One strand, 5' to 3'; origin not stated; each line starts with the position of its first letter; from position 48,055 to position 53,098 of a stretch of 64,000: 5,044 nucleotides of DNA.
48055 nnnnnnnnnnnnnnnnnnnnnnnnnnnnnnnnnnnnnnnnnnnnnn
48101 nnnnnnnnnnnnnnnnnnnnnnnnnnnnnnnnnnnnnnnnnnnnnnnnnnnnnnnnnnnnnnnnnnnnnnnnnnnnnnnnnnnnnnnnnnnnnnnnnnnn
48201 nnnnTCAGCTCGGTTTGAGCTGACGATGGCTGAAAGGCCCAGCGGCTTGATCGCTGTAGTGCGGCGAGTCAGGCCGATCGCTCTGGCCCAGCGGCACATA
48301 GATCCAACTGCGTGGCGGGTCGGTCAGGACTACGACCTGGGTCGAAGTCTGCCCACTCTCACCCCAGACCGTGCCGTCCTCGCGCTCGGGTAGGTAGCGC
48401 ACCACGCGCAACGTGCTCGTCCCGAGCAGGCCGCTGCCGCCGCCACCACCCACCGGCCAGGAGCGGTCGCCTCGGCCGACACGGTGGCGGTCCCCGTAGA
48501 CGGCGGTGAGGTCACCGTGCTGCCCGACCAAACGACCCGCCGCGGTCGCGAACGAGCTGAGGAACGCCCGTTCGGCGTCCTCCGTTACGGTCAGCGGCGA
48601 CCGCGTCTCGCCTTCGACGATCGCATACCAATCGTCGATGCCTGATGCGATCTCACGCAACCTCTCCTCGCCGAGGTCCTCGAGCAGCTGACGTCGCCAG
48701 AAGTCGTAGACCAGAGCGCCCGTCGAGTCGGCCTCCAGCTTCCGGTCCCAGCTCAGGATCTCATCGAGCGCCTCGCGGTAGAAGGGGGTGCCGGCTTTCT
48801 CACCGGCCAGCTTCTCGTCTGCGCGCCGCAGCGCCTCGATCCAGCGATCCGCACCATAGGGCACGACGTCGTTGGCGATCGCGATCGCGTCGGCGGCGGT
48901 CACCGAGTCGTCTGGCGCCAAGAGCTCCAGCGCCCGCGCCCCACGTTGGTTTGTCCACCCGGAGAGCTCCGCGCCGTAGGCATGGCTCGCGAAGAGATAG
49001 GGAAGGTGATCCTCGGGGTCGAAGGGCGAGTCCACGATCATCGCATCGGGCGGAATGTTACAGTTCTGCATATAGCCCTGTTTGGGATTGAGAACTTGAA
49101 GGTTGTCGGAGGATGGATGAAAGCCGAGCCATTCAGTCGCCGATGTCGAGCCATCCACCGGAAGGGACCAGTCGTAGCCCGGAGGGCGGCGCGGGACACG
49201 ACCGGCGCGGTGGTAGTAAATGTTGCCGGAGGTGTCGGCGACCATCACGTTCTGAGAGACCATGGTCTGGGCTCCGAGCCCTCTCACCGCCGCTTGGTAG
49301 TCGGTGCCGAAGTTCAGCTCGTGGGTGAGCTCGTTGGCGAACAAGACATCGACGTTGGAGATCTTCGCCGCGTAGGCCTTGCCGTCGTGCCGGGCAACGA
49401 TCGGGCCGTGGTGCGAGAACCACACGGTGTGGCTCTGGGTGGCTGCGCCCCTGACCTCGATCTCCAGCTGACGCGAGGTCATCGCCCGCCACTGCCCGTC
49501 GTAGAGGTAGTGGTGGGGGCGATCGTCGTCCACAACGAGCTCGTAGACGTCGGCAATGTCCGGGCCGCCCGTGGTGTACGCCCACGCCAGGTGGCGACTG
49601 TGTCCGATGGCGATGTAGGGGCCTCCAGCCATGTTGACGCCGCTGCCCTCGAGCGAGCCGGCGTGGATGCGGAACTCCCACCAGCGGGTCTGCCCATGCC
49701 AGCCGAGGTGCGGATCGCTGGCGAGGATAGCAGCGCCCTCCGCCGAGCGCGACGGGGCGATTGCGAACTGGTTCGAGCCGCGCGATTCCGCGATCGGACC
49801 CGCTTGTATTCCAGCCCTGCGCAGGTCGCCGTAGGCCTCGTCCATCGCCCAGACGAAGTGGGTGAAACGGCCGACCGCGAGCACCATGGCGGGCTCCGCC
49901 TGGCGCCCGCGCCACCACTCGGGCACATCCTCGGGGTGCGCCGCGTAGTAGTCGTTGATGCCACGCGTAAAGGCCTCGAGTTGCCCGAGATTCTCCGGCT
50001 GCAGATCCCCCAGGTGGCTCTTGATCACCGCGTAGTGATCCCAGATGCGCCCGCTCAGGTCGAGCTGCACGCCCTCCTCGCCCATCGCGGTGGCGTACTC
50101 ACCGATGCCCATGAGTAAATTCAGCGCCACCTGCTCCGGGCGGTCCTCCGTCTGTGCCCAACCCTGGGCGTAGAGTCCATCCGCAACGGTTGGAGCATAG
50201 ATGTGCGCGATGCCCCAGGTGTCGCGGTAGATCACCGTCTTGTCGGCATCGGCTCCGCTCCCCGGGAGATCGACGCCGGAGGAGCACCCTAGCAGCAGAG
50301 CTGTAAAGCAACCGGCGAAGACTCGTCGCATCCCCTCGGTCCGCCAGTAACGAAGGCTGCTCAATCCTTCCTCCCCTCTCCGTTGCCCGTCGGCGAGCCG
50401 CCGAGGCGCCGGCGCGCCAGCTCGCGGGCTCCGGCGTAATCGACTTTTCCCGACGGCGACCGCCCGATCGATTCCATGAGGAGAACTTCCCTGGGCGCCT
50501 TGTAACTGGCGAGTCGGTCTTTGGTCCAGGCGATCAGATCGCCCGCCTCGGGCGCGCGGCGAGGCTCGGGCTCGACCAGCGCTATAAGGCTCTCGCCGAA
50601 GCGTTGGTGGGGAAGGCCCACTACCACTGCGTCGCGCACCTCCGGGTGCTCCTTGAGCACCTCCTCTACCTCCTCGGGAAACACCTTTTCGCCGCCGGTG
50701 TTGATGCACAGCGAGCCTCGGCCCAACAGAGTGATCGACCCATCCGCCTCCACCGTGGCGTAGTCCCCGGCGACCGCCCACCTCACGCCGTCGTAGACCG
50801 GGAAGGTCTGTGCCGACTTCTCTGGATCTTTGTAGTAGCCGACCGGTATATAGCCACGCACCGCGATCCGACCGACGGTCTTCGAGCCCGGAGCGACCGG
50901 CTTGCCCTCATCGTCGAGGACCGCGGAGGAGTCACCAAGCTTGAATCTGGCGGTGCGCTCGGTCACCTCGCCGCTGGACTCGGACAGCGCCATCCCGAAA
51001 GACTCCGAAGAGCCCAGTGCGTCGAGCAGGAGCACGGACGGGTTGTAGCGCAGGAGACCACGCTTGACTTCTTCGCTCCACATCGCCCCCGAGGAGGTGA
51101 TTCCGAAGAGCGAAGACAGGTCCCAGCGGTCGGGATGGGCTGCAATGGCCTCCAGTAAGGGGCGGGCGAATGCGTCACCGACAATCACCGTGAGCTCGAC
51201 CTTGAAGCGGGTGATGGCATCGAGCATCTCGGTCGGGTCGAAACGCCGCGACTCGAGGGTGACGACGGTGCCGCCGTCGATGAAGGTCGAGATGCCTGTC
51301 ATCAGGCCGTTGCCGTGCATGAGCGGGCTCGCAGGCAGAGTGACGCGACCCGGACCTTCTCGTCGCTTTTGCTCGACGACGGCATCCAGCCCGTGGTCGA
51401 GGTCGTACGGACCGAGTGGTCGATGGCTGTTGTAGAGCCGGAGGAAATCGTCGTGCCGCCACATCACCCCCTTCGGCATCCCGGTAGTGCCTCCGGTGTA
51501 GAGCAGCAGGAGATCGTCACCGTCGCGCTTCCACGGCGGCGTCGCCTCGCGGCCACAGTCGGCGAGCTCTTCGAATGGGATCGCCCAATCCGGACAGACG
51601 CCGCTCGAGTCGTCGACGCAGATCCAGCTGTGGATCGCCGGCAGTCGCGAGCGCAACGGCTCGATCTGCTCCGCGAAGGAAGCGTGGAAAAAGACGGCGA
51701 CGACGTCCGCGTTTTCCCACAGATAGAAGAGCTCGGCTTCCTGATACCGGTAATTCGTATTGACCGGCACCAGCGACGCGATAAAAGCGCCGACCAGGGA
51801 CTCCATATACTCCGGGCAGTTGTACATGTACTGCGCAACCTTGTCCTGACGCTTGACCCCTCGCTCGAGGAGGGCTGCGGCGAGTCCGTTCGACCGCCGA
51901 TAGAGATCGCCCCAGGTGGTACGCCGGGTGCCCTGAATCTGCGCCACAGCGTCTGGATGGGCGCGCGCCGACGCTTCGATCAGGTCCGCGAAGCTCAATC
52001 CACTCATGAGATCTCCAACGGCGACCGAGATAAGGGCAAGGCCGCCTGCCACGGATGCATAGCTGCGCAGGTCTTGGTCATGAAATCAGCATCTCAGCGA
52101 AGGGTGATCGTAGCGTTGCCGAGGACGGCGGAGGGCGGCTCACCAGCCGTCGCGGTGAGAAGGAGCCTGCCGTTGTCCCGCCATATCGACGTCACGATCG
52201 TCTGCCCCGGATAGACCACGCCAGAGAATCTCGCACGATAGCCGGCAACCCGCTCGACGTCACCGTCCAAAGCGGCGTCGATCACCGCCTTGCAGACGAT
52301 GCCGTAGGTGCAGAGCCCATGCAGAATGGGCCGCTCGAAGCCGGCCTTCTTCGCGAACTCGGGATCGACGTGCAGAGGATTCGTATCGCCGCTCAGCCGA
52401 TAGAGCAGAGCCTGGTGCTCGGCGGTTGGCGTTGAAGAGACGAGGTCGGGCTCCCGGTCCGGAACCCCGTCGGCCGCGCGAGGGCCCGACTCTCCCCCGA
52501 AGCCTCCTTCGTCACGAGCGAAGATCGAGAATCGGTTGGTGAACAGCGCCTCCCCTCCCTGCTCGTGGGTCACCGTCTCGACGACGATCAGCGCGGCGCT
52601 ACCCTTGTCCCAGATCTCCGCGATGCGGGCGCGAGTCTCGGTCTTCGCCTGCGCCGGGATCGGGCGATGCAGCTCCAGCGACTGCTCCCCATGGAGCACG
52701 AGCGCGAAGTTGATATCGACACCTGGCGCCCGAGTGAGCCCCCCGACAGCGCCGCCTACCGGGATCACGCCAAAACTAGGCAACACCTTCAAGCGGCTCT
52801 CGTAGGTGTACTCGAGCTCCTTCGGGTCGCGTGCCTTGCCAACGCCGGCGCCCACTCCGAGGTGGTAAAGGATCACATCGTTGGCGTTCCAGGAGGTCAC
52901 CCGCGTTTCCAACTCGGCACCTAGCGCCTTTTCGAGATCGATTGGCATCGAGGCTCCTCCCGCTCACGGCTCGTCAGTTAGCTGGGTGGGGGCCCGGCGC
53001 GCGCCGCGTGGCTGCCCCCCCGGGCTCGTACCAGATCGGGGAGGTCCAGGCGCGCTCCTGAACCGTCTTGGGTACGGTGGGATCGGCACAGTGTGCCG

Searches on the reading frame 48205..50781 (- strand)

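Call 44: search_protein_families(library=ncbifam, proteins=[window:48205-50781:-], max_evalue=1e-8)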
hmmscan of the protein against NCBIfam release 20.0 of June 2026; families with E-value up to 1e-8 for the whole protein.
window:48205-50781:- (858 aa): 1 family
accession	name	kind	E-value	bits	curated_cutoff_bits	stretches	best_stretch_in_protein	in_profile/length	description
NF051460.1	bi_acylase_PvdQ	equivalog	1.2e-28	99.4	950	1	324-464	201-346/763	bifunctional acylase PvdQ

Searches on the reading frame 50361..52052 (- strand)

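Call 44: search_protein_families(library=ncbifam, proteins=[window:50361-52052:-], max_evalue=1e-8)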
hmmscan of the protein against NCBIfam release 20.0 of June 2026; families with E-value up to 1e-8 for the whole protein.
window:50361-52052:- (563 aa): 87 families (the best 25 are shown)
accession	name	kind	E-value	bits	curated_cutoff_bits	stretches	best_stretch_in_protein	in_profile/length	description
NF005863.0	PRK07798.1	subfamily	1.8e-186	620.9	543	1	19-549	4-534/540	acyl-CoA synthetase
NF004837.0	PRK06187.1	subfamily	1.8e-81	274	476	1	19-540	8-516/531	long-chain-fatty-acid--CoA ligase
NF006182.0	PRK08316.1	subfamily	7.1e-58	196.4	663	1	21-537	13-508/523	fatty acyl-CoA synthetase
NF005676.0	PRK07470.1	equivalog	3.7e-56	190.9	774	1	20-544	21-527/544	acyl-CoA synthetase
NF006181.0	PRK08314.1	subfamily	4.3e-56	190.3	705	1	22-540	27-548/563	long-chain-fatty-acid--CoA ligase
NF009071.0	PRK12406.1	subfamily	1.5e-52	178.7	701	1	39-537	7-493/510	acyl-CoA synthetase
NF005801.1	PRK07656.1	equivalog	2.3e-52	178.3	657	1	23-537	5-494/500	FadD3 family acyl-CoA ligase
NF004511.1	PRK05852.1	equivalog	6.2e-52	176.9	650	1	22-540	2-498/505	FadD7 family fatty acid--CoA ligase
NF052580.1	Str24CoAsynCasG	equivalog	6.5e-51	173.3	750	1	20-537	42-541/548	steroid-24-oyl-CoA synthetase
NF009233.0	PRK12583.1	subfamily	3.2e-50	171.1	832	2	179-551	202-555/558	fatty acid CoA ligase family protein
NF005702.0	PRK07514.1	subfamily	6e-49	166.7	558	1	25-540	9-494/506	malonyl-CoA synthase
NF038341.1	ligase_FadD4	exception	8.3e-49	166.3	850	1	30-537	8-495/506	fatty-acid--CoA ligase FadD4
NF052269.1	Staph_lig_FadD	equivalog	2.5e-48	164.7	650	1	23-543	4-490/499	long-chain-fatty-acid--CoA ligase FadD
NF006020.0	PRK08162.1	subfamily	4.5e-48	163.9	677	2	365-546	360-538/545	acyl-CoA synthetase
NF004797.0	PRK06145.1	equivalog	6.5e-47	160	850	1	20-537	3-486/499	acyl-CoA synthetase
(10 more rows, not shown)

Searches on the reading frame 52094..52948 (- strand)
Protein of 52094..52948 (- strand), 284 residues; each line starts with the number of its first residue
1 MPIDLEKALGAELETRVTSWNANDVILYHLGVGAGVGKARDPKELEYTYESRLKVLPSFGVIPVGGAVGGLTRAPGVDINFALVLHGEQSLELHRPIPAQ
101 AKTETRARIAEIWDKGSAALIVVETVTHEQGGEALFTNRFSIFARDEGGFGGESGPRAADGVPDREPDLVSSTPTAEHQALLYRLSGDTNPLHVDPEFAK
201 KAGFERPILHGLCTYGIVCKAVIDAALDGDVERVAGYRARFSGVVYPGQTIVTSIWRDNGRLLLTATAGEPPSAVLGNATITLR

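Call 45: search_protein_families(library=ncbifam, proteins=[window:52094-52948:-], max_evalue=1e-8)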
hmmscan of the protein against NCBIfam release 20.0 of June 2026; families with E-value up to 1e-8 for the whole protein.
window:52094-52948:- (284 aa): 1 family
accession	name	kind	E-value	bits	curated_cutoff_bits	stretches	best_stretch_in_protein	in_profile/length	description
NF040620.1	fused_HadA_HadB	exception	1.7e-13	50.7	350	0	185-246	223-282/329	fused (3R)-hydroxyacyl-ACP dehydratase subunits HadA/HadB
